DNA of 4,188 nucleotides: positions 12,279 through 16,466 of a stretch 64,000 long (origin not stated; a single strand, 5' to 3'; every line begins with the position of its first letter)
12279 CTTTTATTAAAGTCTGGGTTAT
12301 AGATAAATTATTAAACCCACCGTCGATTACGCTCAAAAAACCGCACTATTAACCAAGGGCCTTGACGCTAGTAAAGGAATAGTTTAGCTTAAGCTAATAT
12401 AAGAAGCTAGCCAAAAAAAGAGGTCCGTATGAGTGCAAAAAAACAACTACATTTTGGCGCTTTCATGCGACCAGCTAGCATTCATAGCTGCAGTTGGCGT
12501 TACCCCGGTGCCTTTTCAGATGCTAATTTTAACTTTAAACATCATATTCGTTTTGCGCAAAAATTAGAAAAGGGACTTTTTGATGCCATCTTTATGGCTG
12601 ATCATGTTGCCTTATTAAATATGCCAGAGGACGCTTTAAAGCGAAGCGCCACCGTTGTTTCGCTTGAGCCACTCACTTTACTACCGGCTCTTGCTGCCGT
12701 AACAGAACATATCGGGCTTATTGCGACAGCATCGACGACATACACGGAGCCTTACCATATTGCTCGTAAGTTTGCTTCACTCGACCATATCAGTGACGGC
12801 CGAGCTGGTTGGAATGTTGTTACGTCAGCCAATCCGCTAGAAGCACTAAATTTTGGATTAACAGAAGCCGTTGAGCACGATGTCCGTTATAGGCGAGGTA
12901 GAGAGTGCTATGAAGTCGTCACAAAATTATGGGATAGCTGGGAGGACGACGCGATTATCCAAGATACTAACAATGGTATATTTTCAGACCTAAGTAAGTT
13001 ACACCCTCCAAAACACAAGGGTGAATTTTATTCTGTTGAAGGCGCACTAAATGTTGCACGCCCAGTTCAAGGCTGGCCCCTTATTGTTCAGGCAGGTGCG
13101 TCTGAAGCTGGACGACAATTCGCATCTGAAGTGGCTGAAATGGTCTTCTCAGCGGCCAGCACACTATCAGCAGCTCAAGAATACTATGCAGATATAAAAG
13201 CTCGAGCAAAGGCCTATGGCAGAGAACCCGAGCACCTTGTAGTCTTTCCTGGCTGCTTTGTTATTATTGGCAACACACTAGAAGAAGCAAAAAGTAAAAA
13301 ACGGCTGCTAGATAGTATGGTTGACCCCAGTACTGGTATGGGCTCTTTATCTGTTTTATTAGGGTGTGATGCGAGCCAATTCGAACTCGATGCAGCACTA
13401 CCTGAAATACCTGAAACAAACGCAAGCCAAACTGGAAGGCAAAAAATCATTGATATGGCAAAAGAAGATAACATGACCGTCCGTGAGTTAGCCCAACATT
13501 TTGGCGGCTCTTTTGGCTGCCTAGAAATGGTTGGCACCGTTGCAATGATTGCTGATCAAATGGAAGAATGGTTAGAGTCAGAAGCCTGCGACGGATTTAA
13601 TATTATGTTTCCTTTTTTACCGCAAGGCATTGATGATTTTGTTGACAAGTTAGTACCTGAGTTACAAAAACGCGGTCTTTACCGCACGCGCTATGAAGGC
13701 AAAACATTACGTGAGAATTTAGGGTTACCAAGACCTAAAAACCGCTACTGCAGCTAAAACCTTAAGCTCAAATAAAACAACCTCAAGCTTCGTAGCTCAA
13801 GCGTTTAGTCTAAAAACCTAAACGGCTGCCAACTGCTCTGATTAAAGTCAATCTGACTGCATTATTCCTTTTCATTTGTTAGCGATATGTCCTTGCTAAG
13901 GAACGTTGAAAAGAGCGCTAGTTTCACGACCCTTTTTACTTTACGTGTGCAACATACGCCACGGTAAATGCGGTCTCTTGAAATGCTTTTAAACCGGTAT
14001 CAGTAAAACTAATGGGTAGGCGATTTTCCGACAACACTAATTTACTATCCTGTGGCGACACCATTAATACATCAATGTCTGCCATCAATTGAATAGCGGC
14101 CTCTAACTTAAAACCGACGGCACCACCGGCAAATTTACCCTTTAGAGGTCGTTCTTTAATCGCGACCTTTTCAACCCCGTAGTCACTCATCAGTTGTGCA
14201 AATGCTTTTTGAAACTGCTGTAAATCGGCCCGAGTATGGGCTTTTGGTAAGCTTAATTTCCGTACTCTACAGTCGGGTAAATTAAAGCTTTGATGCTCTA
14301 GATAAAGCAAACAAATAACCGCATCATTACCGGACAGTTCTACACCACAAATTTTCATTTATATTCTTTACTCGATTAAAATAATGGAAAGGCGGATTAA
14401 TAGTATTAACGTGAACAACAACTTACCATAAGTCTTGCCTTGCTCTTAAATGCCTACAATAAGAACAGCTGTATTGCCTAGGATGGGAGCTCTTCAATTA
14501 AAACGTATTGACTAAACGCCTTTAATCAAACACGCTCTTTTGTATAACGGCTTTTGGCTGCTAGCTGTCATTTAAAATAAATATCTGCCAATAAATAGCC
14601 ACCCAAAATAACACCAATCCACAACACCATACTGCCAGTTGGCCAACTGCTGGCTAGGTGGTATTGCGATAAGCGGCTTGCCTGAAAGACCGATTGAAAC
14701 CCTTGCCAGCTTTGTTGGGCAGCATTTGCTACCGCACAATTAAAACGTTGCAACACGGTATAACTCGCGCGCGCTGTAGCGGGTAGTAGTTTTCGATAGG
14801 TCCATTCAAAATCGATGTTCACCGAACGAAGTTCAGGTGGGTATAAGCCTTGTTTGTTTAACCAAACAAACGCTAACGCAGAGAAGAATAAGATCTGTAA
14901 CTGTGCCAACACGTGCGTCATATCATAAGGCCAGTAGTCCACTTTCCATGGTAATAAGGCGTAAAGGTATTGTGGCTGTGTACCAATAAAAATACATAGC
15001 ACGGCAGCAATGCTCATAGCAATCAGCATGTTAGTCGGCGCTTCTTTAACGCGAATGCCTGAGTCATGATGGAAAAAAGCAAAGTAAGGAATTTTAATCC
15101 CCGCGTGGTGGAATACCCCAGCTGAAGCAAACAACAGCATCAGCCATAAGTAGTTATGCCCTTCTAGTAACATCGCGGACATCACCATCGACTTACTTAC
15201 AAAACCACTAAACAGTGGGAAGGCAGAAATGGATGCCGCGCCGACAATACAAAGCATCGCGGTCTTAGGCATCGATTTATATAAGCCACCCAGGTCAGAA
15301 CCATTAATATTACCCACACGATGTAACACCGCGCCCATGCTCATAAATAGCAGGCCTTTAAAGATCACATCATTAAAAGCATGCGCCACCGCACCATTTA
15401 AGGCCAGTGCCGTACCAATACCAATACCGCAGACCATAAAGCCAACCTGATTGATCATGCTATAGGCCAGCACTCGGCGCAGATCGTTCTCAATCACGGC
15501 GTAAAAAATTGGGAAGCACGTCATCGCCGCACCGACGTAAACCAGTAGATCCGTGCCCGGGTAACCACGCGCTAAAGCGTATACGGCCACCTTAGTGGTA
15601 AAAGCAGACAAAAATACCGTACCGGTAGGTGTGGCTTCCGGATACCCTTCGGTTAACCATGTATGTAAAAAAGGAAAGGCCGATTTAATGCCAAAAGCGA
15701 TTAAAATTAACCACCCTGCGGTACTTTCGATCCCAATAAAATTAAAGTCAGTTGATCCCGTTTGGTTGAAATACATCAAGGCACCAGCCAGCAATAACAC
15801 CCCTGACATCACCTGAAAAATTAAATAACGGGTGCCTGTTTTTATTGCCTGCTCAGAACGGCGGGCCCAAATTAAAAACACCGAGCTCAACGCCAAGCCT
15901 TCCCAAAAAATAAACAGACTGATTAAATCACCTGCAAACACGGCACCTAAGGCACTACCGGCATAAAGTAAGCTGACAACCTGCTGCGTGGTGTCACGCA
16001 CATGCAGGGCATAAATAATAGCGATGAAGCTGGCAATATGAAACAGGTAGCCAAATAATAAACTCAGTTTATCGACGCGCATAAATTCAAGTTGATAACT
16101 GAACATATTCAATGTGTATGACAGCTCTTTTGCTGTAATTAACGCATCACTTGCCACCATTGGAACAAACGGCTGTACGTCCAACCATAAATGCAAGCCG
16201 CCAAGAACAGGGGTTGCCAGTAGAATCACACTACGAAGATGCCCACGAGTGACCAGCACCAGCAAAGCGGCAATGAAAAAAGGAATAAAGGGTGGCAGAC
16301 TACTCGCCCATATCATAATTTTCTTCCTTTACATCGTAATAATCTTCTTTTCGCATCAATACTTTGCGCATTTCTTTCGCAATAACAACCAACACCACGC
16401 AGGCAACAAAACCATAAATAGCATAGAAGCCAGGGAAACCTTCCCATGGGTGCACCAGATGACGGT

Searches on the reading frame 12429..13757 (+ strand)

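Call 56: search_protein_families(library=pfam, proteins=[window:12429-13757:+])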
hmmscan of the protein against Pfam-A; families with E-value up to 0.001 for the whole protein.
window:12429-13757:+ (442 aa): 1 family
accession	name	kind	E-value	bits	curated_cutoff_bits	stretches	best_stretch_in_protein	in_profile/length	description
PF00296.26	Bac_luciferase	-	5.2e-47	161.2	27.9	1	23-382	9-308/314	Luciferase-like monooxygenase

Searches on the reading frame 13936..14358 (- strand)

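Call 56: search_protein_families(library=pfam, proteins=[window:13936-14358:-])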
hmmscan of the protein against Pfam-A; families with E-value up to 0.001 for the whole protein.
window:13936-14358:- (140 aa): 1 family
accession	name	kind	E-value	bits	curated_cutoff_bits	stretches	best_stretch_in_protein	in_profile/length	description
PF11215.13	DUF3010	-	4.7e-55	186.1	25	1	1-136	1-136/137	Protein of unknown function (DUF3010)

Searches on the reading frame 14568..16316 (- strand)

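Call 56: search_protein_families(library=pfam, proteins=[window:14568-16316:-])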
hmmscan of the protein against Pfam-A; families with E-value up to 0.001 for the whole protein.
window:14568-16316:- (582 aa): 1 family
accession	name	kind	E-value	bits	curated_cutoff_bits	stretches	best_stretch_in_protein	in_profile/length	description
PF00361.26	Proton_antipo_M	-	4.1e-40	138.3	21.5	1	128-398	1-291/294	NADH:quinone oxidoreductase/Mrp antiporter, TM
